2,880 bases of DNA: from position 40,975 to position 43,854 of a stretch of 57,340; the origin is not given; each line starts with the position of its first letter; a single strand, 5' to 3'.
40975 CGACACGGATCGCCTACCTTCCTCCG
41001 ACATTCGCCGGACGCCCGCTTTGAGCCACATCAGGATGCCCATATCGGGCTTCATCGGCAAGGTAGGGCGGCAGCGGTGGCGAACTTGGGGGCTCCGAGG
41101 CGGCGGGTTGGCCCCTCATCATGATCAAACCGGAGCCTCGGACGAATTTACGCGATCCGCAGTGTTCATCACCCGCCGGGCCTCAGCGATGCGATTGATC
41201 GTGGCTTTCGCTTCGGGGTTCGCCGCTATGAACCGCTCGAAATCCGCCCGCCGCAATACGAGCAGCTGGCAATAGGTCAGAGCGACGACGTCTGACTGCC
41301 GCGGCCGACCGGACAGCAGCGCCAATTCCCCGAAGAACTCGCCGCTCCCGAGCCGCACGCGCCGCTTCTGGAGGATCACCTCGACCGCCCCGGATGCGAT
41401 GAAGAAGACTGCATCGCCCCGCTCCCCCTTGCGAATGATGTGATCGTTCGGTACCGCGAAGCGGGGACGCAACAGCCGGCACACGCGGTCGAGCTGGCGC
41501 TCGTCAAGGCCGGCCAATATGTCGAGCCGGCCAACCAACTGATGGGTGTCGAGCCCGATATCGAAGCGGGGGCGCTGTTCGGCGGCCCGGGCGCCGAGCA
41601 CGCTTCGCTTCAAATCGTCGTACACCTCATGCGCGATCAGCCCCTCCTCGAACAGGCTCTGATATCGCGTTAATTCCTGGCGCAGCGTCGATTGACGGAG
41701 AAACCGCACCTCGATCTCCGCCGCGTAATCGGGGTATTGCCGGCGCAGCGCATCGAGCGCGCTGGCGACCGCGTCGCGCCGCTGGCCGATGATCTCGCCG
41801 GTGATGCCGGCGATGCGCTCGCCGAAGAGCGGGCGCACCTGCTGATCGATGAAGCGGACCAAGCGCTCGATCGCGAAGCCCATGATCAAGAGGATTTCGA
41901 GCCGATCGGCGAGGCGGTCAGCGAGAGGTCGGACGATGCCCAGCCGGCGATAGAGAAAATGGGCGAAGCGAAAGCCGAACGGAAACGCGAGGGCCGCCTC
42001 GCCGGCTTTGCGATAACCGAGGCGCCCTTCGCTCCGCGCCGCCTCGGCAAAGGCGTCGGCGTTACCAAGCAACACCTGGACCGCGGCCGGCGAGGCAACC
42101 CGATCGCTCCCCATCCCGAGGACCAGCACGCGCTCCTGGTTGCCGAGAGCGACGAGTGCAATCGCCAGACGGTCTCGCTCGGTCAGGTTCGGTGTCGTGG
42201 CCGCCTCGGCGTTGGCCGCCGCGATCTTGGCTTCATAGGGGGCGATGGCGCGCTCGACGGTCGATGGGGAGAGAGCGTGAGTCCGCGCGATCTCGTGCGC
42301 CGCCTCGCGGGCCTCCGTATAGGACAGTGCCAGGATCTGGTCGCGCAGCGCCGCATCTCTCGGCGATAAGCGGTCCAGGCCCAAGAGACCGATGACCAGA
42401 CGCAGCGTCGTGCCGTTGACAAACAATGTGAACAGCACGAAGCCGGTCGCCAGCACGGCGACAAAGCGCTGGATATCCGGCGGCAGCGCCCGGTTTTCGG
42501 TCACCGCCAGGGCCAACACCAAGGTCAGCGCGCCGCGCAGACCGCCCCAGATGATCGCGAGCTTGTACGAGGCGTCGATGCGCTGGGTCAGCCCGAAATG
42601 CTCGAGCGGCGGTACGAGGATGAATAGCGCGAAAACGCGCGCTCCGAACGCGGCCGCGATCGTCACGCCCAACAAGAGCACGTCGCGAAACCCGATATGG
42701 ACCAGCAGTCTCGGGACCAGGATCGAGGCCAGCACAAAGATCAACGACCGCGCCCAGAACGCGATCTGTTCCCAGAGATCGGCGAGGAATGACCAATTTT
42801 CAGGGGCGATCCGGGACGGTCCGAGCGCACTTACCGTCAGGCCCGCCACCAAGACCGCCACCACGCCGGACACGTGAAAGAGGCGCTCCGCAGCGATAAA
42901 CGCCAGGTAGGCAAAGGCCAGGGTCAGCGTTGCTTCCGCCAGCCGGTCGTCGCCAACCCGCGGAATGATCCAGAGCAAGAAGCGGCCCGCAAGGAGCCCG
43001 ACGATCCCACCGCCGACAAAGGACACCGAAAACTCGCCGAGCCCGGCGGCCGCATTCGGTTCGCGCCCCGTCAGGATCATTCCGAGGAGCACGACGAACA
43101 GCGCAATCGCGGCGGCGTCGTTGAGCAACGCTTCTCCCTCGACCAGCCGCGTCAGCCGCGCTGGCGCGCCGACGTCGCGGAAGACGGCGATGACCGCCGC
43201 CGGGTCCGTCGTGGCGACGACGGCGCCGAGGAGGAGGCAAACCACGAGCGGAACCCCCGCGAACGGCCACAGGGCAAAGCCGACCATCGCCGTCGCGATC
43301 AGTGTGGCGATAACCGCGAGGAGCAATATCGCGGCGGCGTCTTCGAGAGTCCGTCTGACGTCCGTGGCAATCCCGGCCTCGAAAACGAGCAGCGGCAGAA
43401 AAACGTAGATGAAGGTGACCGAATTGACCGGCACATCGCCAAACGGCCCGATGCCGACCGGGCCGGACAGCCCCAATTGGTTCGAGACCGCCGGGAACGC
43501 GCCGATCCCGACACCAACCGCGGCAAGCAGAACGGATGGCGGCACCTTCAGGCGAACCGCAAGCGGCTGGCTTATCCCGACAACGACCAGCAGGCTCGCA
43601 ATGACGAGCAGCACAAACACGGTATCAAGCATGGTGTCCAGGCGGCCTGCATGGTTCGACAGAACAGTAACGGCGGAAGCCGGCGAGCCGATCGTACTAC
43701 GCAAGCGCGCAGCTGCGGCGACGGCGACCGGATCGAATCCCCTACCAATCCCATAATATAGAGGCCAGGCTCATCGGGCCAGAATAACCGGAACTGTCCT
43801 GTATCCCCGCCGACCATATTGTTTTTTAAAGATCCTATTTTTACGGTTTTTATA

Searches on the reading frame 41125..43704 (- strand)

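Call 62: search_protein_families(library=pfam, proteins=[window:41125-43704:-], max_evalue=0.001)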
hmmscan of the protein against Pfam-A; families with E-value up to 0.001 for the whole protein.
window:41125-43704:- (859 aa): 2 families
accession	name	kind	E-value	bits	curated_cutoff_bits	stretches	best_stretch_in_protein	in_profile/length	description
PF00999.27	Na_H_Exchanger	-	7.3e-49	167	26.2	1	39-436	4-371/375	Sodium/hydrogen exchanger, transmembrane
PF00027.35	cNMP_binding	-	1.5e-19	70.2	27.5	1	751-829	5-89/89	Cyclic nucleotide-binding domain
